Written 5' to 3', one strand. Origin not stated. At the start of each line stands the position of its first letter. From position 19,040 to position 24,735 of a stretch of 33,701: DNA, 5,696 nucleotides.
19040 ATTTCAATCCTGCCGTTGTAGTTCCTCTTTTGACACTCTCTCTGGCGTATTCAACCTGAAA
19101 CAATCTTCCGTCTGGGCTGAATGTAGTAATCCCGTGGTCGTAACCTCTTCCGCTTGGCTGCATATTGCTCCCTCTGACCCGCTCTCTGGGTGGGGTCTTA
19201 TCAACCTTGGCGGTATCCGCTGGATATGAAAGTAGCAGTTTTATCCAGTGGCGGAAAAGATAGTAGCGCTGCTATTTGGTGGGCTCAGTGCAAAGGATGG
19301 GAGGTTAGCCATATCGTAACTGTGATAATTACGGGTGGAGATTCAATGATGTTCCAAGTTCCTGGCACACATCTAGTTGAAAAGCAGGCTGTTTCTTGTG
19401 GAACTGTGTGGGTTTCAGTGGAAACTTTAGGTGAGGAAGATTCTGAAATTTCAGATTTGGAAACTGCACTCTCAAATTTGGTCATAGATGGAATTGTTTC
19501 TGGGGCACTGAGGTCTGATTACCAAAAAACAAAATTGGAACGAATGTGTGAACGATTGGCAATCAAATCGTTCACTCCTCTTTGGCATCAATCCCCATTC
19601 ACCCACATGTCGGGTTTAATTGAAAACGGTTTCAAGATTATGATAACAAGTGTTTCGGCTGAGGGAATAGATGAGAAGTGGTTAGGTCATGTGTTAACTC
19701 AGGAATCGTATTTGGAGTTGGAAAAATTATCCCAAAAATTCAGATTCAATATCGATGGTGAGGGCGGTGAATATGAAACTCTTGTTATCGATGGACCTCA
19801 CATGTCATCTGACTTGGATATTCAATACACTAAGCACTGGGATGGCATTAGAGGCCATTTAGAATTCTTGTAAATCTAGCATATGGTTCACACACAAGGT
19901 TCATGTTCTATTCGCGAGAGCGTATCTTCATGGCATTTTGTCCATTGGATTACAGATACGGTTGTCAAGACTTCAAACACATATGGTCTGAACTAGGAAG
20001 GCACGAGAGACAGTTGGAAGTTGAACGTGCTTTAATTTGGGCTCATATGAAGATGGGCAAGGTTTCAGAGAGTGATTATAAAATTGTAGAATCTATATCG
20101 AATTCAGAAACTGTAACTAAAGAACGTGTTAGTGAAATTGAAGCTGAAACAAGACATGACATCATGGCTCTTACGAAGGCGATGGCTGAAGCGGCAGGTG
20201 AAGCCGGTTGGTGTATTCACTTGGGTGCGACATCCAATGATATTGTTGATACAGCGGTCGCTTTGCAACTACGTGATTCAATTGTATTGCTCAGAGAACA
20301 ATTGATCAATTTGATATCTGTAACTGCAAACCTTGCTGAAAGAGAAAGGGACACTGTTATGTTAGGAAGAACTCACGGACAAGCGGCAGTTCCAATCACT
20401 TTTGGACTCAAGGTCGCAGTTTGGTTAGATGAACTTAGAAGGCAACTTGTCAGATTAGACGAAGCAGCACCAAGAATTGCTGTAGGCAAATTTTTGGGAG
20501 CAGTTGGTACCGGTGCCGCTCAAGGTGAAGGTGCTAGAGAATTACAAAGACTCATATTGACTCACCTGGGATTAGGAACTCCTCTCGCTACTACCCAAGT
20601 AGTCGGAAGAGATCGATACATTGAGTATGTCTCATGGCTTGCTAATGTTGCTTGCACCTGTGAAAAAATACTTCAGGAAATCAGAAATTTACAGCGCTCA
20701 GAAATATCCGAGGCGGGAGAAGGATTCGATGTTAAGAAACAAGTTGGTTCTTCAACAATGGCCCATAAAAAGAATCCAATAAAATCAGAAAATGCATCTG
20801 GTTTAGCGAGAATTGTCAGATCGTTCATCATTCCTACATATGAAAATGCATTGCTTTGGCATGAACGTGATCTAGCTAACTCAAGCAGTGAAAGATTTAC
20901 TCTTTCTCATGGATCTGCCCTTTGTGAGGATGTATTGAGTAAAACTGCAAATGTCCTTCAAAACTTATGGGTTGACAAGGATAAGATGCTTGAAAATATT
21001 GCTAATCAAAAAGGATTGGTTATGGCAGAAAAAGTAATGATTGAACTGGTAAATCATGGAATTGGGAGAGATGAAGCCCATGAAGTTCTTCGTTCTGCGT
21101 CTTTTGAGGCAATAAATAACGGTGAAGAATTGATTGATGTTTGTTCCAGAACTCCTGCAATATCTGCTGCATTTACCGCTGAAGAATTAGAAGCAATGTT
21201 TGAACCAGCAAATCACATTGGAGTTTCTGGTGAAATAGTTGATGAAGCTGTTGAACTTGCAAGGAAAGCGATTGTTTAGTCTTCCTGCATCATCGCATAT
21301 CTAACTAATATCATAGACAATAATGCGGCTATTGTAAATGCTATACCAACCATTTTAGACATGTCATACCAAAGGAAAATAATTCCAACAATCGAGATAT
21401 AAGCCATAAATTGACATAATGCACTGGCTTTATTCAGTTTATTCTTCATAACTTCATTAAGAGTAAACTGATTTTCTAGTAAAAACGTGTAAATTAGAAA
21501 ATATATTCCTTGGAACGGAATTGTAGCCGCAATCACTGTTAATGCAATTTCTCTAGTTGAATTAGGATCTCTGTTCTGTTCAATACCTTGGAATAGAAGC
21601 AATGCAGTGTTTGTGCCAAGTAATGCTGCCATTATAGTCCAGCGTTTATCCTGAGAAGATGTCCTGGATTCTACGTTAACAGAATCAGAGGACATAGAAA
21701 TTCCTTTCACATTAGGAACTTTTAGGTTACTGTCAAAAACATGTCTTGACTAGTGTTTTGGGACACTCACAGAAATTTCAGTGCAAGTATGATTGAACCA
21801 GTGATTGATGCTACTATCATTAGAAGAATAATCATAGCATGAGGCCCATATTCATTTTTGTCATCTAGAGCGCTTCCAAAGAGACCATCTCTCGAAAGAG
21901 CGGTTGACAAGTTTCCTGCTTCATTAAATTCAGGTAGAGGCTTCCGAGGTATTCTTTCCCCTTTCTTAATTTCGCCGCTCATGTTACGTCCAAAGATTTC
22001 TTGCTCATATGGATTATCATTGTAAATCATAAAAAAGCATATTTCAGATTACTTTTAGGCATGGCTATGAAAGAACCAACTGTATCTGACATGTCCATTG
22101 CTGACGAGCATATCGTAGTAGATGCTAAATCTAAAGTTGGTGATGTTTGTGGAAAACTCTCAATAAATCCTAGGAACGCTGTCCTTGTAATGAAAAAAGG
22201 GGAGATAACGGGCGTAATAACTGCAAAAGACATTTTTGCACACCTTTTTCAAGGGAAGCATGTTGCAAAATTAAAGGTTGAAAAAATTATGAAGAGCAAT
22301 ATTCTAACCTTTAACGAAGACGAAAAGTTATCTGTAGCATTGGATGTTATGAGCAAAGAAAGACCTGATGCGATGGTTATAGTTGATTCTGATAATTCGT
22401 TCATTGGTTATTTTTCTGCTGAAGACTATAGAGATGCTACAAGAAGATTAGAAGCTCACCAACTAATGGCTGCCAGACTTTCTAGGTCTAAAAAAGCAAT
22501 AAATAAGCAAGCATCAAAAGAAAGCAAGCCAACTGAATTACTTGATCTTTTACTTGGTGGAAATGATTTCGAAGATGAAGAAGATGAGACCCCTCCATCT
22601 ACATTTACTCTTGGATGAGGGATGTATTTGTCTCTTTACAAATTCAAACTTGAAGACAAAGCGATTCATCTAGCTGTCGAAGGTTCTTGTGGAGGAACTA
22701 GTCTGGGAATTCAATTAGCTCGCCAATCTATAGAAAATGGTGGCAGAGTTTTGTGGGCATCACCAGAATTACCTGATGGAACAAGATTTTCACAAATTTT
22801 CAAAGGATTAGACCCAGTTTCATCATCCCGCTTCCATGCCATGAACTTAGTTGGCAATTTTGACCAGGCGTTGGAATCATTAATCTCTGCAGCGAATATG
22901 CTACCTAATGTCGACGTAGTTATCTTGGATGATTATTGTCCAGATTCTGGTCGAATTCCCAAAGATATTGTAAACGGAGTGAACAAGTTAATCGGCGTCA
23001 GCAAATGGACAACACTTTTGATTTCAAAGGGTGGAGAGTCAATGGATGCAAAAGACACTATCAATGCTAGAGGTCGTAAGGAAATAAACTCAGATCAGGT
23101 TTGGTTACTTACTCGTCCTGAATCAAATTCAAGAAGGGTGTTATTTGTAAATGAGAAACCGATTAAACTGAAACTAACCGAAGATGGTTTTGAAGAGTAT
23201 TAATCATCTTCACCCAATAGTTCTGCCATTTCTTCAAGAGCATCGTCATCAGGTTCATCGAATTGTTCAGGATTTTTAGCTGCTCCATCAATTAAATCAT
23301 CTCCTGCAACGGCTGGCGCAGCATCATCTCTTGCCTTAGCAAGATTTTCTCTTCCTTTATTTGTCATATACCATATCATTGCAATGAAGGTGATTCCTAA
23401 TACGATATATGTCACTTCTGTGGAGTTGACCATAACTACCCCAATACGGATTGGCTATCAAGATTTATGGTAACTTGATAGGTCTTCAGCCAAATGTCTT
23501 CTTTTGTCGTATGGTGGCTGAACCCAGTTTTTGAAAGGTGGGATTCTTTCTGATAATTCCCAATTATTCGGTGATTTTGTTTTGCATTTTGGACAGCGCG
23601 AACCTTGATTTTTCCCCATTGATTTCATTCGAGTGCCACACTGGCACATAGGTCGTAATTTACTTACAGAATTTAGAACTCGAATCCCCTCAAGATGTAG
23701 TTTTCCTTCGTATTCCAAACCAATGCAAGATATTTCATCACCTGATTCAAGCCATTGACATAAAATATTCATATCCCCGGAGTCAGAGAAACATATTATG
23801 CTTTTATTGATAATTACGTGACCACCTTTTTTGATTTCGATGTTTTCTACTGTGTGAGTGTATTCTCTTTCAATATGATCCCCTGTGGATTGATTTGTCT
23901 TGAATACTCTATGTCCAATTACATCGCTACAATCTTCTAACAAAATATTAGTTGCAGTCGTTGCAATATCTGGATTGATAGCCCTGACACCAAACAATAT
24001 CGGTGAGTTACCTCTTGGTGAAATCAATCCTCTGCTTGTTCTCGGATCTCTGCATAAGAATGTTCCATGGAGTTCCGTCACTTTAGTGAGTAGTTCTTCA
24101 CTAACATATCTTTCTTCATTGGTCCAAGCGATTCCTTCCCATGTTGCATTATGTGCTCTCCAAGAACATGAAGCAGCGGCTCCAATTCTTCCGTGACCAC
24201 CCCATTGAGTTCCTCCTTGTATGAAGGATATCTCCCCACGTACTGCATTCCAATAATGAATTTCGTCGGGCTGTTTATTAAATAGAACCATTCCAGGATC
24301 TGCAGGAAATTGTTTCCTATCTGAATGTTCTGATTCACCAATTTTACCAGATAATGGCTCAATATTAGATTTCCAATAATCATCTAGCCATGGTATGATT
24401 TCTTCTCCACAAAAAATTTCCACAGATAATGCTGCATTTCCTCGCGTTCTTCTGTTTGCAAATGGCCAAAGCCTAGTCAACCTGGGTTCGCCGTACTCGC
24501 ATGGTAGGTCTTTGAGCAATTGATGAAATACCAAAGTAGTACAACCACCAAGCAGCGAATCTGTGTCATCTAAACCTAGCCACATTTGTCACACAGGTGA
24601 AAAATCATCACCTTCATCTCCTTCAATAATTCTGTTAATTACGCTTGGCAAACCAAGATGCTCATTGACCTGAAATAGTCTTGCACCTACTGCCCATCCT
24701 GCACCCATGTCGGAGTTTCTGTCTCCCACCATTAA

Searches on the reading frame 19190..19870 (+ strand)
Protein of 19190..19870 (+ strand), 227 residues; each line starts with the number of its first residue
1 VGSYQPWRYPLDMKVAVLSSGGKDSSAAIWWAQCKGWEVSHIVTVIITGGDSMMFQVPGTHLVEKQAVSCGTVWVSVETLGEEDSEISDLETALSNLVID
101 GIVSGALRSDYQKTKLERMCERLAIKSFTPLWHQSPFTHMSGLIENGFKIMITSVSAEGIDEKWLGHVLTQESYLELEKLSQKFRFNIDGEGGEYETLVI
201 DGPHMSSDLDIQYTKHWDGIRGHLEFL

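Call 37: search_protein_families(library=pfam, proteins=[window:19190-19870:+])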
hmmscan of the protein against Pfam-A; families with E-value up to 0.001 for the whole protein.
window:19190-19870:+ (227 aa): 1 family
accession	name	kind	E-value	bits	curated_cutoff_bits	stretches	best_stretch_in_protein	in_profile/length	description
PF01902.24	Diphthami_syn_2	-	2.7e-57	194.3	23.2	1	13-225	1-213/219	Diphthamide synthase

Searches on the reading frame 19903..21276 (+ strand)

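Call 37: search_protein_families(library=pfam, proteins=[window:19903-21276:+])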
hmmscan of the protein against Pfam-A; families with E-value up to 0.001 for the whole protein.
window:19903-21276:+ (458 aa): 2 families
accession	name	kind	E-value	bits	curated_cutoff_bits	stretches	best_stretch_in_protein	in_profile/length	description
PF00206.25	Lyase_1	-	7.5e-51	173.8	27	1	40-304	31-309/312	Lyase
PF10397.14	ADSL_C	-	2.3e-20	73.1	32.7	1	371-448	1-78/79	Adenylosuccinate lyase C-terminus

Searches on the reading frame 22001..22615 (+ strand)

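Call 37: search_protein_families(library=pfam, proteins=[window:22001-22615:+])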
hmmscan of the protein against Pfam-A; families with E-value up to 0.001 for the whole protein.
window:22001-22615:+ (205 aa): 1 family
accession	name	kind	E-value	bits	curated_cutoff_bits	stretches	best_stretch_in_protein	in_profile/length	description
PF00571.33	CBS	-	3.5e-13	50.1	24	1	93-146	1-54/57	CBS domain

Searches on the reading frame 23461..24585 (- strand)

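Call 37: search_protein_families(library=pfam, proteins=[window:23461-24585:-])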
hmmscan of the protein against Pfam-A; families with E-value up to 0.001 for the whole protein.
window:23461-24585:- (375 aa): 3 families
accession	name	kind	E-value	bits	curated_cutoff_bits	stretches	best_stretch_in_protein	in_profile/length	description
PF22641.2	TiaS_TCKD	-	4e-15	56.6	27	1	2-120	1-136/156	TiaS TCKD domain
PF08489.16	TiaS_FLD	-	6.8e-14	52.4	21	1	130-237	1-116/116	TiaS FLD domain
PF23783.1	Zn_ribbon_TiaS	-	1.3e-09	38.1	27.3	1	312-341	2-32/41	TiaS C-terminal zinc ribbon domain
